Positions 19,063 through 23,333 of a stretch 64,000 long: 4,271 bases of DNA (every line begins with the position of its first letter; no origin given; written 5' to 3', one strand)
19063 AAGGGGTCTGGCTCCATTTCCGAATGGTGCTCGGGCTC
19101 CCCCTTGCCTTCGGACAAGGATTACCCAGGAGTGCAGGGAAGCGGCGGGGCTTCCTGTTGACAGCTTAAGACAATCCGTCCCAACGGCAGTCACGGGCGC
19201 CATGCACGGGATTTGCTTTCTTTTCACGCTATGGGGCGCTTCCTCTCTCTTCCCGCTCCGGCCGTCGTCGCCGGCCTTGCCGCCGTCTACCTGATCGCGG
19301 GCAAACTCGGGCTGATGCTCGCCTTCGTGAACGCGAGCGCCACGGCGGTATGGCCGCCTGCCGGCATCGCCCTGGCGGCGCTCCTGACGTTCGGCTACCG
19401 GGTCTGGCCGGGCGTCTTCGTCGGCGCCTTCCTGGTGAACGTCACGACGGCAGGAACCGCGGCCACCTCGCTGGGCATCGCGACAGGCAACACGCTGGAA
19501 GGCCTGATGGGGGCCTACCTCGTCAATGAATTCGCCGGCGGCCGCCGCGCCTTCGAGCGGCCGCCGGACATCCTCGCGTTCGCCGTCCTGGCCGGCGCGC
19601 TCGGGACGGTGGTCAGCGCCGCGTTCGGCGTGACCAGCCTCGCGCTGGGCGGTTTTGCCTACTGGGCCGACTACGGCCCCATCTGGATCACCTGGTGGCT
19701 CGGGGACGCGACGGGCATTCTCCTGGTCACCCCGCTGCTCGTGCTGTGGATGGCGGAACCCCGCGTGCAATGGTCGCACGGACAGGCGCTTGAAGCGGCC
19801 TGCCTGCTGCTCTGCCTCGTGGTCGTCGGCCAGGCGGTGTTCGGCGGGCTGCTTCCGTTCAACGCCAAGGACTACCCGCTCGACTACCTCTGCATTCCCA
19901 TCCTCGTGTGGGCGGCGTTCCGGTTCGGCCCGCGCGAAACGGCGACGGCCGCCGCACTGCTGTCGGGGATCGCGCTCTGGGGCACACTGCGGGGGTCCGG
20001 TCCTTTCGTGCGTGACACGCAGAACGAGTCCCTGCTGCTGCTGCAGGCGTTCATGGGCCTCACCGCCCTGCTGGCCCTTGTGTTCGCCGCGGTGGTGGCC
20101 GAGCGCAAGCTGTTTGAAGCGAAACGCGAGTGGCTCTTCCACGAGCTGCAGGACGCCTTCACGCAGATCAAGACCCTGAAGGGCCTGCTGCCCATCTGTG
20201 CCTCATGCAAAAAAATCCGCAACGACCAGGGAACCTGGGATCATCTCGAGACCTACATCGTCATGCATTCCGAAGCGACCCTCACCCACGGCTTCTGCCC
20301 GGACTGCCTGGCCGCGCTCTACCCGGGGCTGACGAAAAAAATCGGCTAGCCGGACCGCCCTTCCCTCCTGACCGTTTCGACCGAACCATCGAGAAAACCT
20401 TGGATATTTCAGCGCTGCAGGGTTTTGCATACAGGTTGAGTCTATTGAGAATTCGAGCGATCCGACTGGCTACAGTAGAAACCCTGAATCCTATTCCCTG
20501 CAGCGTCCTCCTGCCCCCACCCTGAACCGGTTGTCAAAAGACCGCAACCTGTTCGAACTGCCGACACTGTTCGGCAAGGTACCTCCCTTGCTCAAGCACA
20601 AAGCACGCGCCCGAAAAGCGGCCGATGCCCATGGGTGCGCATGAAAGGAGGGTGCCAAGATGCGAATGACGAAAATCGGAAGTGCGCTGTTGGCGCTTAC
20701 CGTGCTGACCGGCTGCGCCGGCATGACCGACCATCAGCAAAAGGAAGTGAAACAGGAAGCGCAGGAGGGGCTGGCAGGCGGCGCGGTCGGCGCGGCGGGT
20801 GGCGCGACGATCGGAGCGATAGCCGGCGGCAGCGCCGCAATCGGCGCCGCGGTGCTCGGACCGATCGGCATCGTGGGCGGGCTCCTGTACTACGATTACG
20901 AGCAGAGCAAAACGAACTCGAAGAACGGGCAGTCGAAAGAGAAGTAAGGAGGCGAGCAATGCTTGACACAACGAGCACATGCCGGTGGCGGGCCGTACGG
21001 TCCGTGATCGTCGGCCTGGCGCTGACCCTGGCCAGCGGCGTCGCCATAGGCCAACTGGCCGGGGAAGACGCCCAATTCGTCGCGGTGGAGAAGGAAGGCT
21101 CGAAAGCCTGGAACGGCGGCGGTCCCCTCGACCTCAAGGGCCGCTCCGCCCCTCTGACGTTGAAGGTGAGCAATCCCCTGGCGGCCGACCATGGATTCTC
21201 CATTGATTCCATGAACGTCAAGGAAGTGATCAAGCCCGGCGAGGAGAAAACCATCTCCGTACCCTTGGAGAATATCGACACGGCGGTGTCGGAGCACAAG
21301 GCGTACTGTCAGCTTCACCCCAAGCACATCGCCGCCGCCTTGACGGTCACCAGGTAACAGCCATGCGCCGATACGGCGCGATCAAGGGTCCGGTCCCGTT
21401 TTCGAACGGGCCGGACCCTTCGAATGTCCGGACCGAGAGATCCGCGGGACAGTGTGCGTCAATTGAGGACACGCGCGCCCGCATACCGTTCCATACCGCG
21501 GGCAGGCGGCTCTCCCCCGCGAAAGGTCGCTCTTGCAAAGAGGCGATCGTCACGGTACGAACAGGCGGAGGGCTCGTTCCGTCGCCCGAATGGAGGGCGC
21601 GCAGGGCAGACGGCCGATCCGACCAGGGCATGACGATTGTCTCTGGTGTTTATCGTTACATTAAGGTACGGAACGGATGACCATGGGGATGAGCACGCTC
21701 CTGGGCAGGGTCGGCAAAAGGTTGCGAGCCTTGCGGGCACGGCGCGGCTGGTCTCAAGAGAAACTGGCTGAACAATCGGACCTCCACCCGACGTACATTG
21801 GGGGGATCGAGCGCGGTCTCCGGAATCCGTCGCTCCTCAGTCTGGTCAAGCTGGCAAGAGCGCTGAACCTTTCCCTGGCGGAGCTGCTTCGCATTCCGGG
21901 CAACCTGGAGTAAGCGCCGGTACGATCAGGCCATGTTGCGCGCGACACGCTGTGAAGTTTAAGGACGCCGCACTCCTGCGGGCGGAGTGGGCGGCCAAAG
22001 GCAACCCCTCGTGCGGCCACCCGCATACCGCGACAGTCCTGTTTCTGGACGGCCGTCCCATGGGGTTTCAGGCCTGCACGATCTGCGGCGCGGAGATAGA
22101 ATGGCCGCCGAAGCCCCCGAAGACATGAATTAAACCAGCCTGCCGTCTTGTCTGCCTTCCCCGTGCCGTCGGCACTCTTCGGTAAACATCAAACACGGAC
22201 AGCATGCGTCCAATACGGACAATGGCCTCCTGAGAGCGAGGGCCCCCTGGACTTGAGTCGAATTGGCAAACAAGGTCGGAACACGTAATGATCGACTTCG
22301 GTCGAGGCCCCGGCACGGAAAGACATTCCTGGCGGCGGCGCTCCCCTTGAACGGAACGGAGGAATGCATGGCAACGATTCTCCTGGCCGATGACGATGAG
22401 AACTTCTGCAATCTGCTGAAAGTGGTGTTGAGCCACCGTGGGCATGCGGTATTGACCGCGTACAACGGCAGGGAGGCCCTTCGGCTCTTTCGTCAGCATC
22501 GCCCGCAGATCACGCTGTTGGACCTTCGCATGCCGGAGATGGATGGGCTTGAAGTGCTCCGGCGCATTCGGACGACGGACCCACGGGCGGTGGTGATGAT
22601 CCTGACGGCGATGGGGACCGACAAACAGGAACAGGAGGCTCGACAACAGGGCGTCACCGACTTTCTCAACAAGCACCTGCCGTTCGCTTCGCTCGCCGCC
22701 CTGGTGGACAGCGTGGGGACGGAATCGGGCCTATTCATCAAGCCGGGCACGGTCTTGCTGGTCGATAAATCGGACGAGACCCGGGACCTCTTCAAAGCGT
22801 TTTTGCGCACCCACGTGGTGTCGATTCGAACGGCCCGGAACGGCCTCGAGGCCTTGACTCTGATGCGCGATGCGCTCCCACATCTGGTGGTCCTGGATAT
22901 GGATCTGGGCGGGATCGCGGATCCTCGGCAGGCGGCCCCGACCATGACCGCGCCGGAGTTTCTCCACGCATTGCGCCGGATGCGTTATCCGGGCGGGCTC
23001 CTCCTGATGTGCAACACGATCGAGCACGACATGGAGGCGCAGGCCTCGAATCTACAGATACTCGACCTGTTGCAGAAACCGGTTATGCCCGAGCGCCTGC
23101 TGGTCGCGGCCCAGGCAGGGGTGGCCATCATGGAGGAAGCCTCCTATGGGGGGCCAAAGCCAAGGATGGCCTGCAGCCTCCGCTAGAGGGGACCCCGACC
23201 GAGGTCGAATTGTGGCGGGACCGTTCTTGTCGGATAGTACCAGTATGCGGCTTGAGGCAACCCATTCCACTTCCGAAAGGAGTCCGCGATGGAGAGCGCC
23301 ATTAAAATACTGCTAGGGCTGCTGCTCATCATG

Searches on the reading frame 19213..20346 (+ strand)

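Call 43: search_protein_families(library=pfam, proteins=[window:19213-20346:+], max_evalue=0.00001)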
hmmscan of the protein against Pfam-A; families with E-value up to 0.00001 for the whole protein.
window:19213-20346:+ (378 aa): 1 family
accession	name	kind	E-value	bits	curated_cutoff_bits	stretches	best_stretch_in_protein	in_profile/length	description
PF05231.19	MASE1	-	6.4e-59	199.9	29.8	1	22-299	5-299/299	MASE1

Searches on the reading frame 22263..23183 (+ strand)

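Call 43: search_protein_families(library=pfam, proteins=[window:22263-23183:+], max_evalue=0.00001)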
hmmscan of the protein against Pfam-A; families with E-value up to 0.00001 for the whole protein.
window:22263-23183:+ (307 aa): 1 family
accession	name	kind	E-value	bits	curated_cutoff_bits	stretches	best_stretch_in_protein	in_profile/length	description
PF00072.30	Response_reg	-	1.5e-37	128.6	30.2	2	39-148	1-110/111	Response regulator receiver domain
